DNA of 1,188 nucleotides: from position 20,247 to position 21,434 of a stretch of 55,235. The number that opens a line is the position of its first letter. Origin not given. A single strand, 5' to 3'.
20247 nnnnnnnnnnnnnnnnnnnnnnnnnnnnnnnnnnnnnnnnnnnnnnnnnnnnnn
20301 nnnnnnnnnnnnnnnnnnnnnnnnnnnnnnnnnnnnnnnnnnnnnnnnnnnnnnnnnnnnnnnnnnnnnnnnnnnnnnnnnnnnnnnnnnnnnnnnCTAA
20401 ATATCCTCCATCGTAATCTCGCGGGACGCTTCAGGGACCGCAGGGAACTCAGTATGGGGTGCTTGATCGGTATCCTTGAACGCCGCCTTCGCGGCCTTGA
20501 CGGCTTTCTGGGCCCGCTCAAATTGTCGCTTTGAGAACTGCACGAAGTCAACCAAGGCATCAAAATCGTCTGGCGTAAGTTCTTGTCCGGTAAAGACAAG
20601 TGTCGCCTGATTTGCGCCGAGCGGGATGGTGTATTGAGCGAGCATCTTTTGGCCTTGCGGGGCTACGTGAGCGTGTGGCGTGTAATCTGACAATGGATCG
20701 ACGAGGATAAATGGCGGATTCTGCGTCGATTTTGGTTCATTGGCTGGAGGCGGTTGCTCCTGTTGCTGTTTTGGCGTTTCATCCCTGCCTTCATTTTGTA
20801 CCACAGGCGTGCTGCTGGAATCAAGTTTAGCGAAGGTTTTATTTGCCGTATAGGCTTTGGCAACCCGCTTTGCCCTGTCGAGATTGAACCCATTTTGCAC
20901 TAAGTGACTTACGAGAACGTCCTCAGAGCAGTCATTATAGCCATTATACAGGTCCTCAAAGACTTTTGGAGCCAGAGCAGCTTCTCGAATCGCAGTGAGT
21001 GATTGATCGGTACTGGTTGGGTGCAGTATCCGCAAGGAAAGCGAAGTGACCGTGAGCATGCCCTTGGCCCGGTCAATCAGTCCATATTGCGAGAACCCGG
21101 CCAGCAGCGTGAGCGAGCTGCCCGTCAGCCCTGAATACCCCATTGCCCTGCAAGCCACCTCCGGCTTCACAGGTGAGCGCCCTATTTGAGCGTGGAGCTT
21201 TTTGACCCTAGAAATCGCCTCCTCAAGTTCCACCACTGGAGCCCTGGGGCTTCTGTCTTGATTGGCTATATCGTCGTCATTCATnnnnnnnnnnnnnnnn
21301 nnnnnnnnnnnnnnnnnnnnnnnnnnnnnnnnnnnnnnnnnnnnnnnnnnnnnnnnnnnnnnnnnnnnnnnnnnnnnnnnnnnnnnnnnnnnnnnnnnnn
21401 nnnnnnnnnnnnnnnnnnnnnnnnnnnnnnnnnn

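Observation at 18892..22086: IS1-family transposon with a four-gene cargo, freshly inserted in a phage genome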

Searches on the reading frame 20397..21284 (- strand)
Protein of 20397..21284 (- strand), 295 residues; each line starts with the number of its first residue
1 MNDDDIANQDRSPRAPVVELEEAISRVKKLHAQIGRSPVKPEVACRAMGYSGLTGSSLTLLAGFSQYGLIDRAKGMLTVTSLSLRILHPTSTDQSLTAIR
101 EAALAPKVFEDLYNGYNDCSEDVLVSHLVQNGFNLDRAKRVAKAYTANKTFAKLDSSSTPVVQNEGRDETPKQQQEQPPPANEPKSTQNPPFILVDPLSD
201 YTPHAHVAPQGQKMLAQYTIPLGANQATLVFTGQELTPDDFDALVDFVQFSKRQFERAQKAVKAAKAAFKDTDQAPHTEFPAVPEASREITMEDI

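Call 4: search_protein_families(library=pfam, proteins=[window:20397-21284:-], max_evalue=0.1)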
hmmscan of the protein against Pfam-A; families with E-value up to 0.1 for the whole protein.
window:20397-21284:- (295 aa): 0 families

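Call 5: search_protein_families(library=ncbifam, proteins=[window:20397-21284:-], max_evalue=0.1)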
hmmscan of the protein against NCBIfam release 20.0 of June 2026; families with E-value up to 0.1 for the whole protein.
window:20397-21284:- (295 aa): 1 family
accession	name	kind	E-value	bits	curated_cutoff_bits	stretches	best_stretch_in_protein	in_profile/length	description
NF005643.0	PRK07406.1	equivalog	0.075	12.1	500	0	6-46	229-272/397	RNA polymerase sigma factor RpoD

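Call 6: search_protein_families(library=padloc, proteins=[window:20397-21284:-], max_evalue=0.1)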
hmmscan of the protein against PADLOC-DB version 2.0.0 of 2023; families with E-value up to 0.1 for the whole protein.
window:20397-21284:- (295 aa): 0 families

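Call 12: find_encoding_contigs(protein=window:20397-21284:-, flank=8000, max_places=10)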
Protein window:20397-21284:- (295 aa): 1 contig read that carries it; 1 place shown.
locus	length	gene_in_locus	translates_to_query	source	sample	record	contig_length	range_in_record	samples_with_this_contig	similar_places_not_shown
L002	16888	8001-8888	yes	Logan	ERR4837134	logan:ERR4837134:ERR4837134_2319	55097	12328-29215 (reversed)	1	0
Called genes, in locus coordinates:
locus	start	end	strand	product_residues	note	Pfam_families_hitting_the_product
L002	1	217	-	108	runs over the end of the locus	-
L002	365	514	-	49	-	-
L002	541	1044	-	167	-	-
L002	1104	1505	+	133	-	-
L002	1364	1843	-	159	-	-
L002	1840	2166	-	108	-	-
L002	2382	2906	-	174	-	-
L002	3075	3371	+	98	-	-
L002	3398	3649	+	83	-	PF27050:Phage_P22_Y8K6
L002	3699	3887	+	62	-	-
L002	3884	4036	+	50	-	-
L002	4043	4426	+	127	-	-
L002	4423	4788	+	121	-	-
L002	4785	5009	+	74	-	-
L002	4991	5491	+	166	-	-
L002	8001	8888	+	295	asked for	-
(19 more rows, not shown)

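Call 25: find_homologous_proteins(query=window:20397-21284:-)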
Query window:20397-21284:- (295 aa): 64 proteins with E <= 0.001 among 2641 candidates.
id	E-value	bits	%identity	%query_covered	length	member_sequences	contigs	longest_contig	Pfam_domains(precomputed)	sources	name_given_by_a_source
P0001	9.8e-159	545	100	84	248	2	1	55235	-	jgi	-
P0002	1.0e-137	476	82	89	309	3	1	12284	-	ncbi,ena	-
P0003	2.6e-83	298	60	85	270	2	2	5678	-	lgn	-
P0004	7.6e-83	296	59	88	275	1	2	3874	-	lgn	-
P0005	1.7e-74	269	53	87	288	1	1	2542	-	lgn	-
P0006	2.2e-73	265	51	90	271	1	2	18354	-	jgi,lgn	jgi:hypothetical protein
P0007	6.0e-73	264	50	88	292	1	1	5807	-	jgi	-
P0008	3.8e-69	252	49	88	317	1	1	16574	-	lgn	-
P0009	1.9e-67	246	49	87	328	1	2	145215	-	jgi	jgi:hypothetical protein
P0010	2.0e-66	243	50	86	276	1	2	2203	-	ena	-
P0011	1.3e-65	240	46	92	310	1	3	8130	-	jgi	jgi:hypothetical protein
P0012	2.7e-65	239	51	87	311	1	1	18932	-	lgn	-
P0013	3.0e-65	239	48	87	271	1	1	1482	-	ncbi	-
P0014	5.6e-65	238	48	94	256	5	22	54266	-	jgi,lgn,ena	jgi:hypothetical protein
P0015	6.1e-65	238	47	96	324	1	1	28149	-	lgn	-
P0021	7.4e-62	228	44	91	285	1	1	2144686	-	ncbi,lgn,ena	-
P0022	1.4e-61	227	44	96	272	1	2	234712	-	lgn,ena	-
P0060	3.4e-34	137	34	85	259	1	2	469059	-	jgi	jgi:hypothetical protein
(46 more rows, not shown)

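Call 26: find_encoding_contigs(protein=P0002, flank=5000, max_places=3)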
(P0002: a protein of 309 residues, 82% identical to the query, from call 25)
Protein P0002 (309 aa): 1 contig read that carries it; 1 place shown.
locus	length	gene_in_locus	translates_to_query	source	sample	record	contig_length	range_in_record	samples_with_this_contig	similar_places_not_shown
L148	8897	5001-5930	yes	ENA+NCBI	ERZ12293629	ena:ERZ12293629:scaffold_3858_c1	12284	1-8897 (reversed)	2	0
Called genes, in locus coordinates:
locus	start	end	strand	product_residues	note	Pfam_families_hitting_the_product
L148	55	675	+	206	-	PF01471:PG_binding_1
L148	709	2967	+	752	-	-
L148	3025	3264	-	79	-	-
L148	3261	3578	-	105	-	-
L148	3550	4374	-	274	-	PF03400:DDE_Tnp_IS1 (weak)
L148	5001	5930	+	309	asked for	-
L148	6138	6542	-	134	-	-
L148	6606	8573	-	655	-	PF05954:Phage_GPD, PF04717:Phage_base_V, PF22178:Gp5_trimer_C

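Call 27: find_encoding_contigs(protein=P0021, flank=5000, max_places=3)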
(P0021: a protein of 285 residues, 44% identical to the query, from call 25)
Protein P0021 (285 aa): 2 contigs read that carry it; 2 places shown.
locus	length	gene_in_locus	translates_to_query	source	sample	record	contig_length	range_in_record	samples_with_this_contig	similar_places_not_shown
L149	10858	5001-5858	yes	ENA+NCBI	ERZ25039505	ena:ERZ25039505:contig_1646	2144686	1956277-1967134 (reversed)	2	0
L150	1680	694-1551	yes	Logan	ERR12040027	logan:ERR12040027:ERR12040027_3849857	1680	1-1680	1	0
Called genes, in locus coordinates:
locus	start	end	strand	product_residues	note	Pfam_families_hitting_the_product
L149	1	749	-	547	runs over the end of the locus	PF00004:AAA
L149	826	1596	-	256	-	PF04012:PspA_IM30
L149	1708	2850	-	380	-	-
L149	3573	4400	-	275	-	PF03400:DDE_Tnp_IS1 (weak)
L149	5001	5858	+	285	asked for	-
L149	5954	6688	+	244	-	-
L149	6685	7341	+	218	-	-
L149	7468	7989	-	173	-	-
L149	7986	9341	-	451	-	PF13860:FlgD_ig (faint)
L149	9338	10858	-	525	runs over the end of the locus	PF03065:Glyco_hydro_57, PF09210:BE_C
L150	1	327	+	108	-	?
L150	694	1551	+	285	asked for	-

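Call 28: find_encoding_contigs(protein=P0014, flank=5000, max_places=6)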
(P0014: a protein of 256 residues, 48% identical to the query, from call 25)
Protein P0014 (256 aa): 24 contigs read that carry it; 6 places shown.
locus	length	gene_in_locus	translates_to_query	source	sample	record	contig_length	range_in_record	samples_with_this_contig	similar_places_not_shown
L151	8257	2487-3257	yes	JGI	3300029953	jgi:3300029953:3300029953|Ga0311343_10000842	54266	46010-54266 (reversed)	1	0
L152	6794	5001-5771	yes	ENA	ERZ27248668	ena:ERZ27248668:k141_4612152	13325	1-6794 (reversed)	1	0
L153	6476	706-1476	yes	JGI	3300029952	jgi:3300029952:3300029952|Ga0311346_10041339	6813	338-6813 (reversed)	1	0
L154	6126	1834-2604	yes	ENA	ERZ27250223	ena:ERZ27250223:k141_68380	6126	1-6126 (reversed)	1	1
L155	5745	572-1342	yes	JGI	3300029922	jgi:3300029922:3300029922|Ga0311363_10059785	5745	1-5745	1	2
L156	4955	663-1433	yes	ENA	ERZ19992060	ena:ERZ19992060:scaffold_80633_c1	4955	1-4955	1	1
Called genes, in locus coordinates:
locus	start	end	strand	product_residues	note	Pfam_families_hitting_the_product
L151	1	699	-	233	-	?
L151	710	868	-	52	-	-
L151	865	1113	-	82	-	-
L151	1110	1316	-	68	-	-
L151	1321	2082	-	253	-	PF00805:Pentapeptide, PF13576:Pentapeptide_3 (faint), PF13599:Pentapeptide_4 (faint), PF00805:Pentapeptide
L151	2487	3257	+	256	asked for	-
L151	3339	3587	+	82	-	-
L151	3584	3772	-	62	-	-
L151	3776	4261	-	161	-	-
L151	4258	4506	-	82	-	-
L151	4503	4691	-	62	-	-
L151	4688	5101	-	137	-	PF24729:Acb2_Tad1_hairpin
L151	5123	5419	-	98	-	-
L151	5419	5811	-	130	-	-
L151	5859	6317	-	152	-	-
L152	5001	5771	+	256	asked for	-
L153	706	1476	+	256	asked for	-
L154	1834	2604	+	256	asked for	-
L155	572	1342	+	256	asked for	-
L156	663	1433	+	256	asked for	-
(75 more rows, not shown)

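Call 44: search_protein_families(library=phrogs, proteins=[window:20397-21284:-], max_evalue=0.01)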
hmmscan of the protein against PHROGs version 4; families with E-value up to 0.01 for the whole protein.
window:20397-21284:- (295 aa): 0 families

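Call 46: predict_structure(alignment_id=A1)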
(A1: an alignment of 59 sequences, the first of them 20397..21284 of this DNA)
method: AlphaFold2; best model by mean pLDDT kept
length: 295 residues; sequences in the alignment: 59
mean_pLDDT: 83.1   pTM: 0.56
mean pLDDT of the five models: 83.1, 83.1, 83.0, 82.4, 82.2
residues with pLDDT >= 90: 182; 70-90: 31; 50-70: 57; < 50: 25
segments of 3 or more residues with pLDDT < 50: 158-171, 199-202
pLDDT, mean of each block of 10 residues (from residue 1): 57 93 98 97 97 96 98 97 98 96 97 96 98 96 98 73 43 51 54 53 60 89 89 93 93 91 87 65 66 65
secondary structure, 60 per line:
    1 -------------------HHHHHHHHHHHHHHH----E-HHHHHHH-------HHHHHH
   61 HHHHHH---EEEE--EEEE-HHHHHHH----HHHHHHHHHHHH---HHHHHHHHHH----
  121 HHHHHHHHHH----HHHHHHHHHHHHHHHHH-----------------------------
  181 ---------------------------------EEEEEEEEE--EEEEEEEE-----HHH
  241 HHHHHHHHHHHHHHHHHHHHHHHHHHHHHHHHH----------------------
elements in order: H20-34 H41-47 H55-66 E70-73 E76-79 H81-87 H92-103 H107-116 H121-130 H135-151 E214-222 E225-232 H238-273
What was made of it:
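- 20397..21284 (-): p295: a 295-aa protein of unknown family. It has an N-terminal winged helix-turn-helix plus helical domain, a disordered linker, and a C-terminal beta-hairpin plus long helix. It sits between the two toxin-antitoxin genes. AlphaFold2 pLDDT 83 (call 46).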

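Call 50: fold_search(model_id=the predicted structure, library=pdb)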
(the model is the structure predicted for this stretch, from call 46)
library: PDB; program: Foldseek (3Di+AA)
matches with E <= 10: 480; with E <= 0.001: 0
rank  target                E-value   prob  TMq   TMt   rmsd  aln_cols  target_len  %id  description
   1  8tjj_A                3.5e-02  0.84  0.18  0.17  15.7       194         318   13  SAM-dependent methyltransferase RedM bound to SAM (released 2023-12-13)
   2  8tji_B                4.2e-02  0.91  0.21  0.19  10.0       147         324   14  SAM-dependent methyltransferase RedM, apo (released 2023-12-13)
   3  8tjj_C                4.2e-02  0.91  0.20  0.18   9.3       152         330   12  SAM-dependent methyltransferase RedM bound to SAM (released 2023-12-13)
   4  4aih_E                4.7e-02  0.99  0.20  0.43  10.7       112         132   15  Crystal structure of RovA from Yersinia in its free form (released 2012-09-12)
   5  8bie_A                4.9e-02  0.84  0.20  0.18  10.4       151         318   14  O-Methyltransferase Plu4894 in complex with SAH (released 2023-03-08)
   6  7clf_A                5.5e-02  0.80  0.21  0.18  11.4       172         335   12  PigF with SAH (released 2021-07-28)
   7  8bij_A                5.8e-02  0.80  0.20  0.19   9.9       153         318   12  O-Methyltransferase Plu4894 (mutant I88M, W91L, C97Y, S142L, G146V, Y258M, L270F, S309Y) in complex with SAH (released 2023-03-08)
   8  5f8e_A                6.2e-02  0.87  0.21  0.18   9.4       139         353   12  Rv2258c-SAH (released 2016-06-29)
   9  3lst_A                6.2e-02  0.85  0.22  0.20   7.8       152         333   12  Crystal Structure of CalO1, Methyltransferase in Calicheamicin Biosynthesis, SAH bound form (released 2010-03-02)
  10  8rdn_B                6.9e-02  0.85  0.20  0.18   9.7       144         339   12  Holomycin methyltransferase DtpM with SAH and XRD-271 (released 2024-10-16)
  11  5f8c_A                7.3e-02  0.84  0.21  0.18   8.3       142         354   13  Rv2258c-unbound (released 2016-06-29)
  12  8tjj_D                7.3e-02  0.82  0.21  0.19  10.7       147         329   14  SAM-dependent methyltransferase RedM bound to SAM (released 2023-12-13)
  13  7clu_B                7.3e-02  0.66  0.21  0.20  16.4       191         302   10  PigF with SAH (released 2021-07-28)
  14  8tjk_A                7.7e-02  0.85  0.20  0.19   9.3       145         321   13  SAM-dependent methyltransferase RedM bound to SAH (released 2023-12-13)
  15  8tjj_B                7.7e-02  0.75  0.18  0.17  14.7       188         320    8  SAM-dependent methyltransferase RedM bound to SAM (released 2023-12-13)
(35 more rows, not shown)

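Call 80: search_solved_structures(query=A1, max_evalue=1)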
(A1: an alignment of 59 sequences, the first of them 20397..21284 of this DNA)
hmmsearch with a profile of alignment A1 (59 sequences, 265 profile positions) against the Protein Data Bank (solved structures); distinct sequences matched with E-value up to 1: 0.
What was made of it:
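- Tried and rejected: PDB profile search found nothing (call 80).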

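Call 81: fold_search(model_id=the predicted structure, library=viral)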
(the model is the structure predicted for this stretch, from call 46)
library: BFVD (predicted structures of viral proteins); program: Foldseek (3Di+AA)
matches with E <= 10: 327; with E <= 0.001: 0
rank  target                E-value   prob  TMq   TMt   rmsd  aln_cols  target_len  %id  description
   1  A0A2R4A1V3            2.8e-03  1.00  0.25  0.27   9.3       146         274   19  (no name in the UniProt tables at hand)
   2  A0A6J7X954            8.9e-02  0.89  0.22  0.40  12.0       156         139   12  Uncharacterized protein [uncultured Caudovirales phage]
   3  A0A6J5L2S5            1.6e-01  0.97  0.20  0.46   4.2        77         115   23  Uncharacterized protein [uncultured Caudovirales phage]
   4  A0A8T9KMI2            1.8e-01  0.14  0.13  0.06  25.2       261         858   13  (no name in the UniProt tables at hand)
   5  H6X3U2                2.1e-01  0.13  0.11  0.15  25.2       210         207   12  Uncharacterized protein [Klebsiella phage vB_KleM_RaK2]
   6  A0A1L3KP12            2.4e-01  0.11  0.12  0.07  27.0       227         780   12  (no name in the UniProt tables at hand)
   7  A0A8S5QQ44            2.7e-01  0.21  0.08  0.19  20.0       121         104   12  Uncharacterized protein [Siphoviridae sp. ctE6L85]
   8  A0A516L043            3.0e-01  0.38  0.18  0.22  10.1       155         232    8  (no name in the UniProt tables at hand)
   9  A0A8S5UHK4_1          3.0e-01  0.16  0.14  0.05  15.8       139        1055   10  Trimeric coiled-coil viral fiber [Siphoviridae sp. ctZd434]
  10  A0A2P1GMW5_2          3.0e-01  0.09  0.12  0.04  30.6       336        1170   15  Replicase polyprotein 1ab [Chinese broad-headed pond turtle arterivirus]
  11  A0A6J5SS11            3.7e-01  0.47  0.09  0.28  19.9        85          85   10  Uncharacterized protein [uncultured Caudovirales phage]
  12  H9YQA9                4.4e-01  0.08  0.11  0.09  19.8       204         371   14  (no name in the UniProt tables at hand)
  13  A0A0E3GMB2            4.6e-01  0.94  0.19  0.08   3.2        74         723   19  (no name in the UniProt tables at hand)
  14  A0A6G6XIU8            4.6e-01  0.10  0.15  0.14  14.9       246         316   11  (no name in the UniProt tables at hand)
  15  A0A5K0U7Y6            4.6e-01  0.08  0.10  0.10  18.5       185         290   14  Uncharacterized protein [Yasminevirus sp. GU-2018]
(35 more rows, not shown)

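Call 90: find_encoding_contigs(protein=P0022, flank=4000, max_places=2)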
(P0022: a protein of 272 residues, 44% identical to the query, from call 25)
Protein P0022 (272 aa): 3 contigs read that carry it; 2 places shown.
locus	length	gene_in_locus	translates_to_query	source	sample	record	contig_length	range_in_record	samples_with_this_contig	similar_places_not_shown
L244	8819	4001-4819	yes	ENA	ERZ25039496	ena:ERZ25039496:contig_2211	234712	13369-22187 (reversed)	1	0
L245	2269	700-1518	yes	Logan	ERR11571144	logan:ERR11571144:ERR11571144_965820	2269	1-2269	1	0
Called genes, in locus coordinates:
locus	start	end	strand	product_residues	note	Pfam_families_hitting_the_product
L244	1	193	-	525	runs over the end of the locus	-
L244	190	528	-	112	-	-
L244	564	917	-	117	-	-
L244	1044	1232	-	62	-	-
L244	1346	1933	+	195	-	-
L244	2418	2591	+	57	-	-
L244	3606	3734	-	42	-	-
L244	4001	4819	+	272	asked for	-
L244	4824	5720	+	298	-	-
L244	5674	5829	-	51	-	-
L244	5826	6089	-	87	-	-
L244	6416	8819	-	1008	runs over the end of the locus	PF07676:PD40 (faint), PF25174:Beta-prop_THOC3 (faint), PF02239:Cytochrom_D1 (faint), PF08450:SGL (faint), PF10282:Lactonase (faint), PF04185:Phosphoesterase (weak)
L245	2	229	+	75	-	?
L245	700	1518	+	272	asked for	-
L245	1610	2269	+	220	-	?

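Call 91: find_encoding_contigs(protein=P0009, flank=4000, max_places=2)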
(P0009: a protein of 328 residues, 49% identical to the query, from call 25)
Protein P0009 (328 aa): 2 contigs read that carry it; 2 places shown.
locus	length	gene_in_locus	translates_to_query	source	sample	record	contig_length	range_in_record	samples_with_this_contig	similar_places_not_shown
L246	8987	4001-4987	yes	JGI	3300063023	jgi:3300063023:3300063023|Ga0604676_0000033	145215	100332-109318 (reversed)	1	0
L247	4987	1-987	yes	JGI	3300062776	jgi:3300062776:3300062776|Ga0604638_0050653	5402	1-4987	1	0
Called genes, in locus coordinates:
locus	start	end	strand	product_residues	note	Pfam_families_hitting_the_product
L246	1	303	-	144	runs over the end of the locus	-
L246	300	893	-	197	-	-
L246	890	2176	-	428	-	PF28597:T2SSF_N, PF00482:T2SSF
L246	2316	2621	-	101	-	-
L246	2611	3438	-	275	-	PF03400:DDE_Tnp_IS1 (faint)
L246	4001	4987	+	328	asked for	-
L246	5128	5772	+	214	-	PF01936:NYN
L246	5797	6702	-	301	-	PF00126:HTH_1, PF03466:LysR_substrate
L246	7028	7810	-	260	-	PF00106:adh_short, PF08659:KR, PF23441:SDR (weak), PF13460:NAD_binding_10 (faint), PF13561:adh_short_C2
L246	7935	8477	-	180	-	PF02469:Fasciclin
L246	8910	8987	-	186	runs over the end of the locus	PF08547:CIA30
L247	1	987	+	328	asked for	?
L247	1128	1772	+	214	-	PF01936:NYN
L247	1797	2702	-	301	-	PF00126:HTH_1, PF03466:LysR_substrate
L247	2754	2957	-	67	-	-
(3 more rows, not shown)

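Call 92: find_encoding_contigs(protein=P0060, flank=4000, max_places=2)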
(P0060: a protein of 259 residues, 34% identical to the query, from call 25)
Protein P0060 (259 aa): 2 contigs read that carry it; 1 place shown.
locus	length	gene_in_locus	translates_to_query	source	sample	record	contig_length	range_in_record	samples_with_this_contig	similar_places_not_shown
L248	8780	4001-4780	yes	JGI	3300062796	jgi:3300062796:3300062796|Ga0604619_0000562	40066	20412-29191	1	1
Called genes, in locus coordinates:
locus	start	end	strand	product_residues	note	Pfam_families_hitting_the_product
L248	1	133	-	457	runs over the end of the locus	PF00330:Aconitase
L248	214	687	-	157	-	PF07291:MauE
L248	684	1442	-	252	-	PF00581:Rhodanese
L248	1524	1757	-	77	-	-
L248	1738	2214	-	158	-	-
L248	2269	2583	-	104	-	-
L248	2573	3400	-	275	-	PF03400:DDE_Tnp_IS1 (faint)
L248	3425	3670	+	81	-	PF21983:NikA-like (weak)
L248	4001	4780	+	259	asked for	-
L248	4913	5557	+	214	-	PF01936:NYN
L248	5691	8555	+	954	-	PF00133:tRNA-synt_1, PF09334:tRNA-synt_1g, PF08264:Anticodon_1, PF06827:zf-FPG_IleRS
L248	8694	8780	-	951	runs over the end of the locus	PF18339:Tudor_1_RapA, PF18337:Tudor_RapA, PF00176:SNF2-rel_dom, PF04851:ResIII, PF00270:DEAD (faint), PF00271:Helicase_C, PF12137:RapA_C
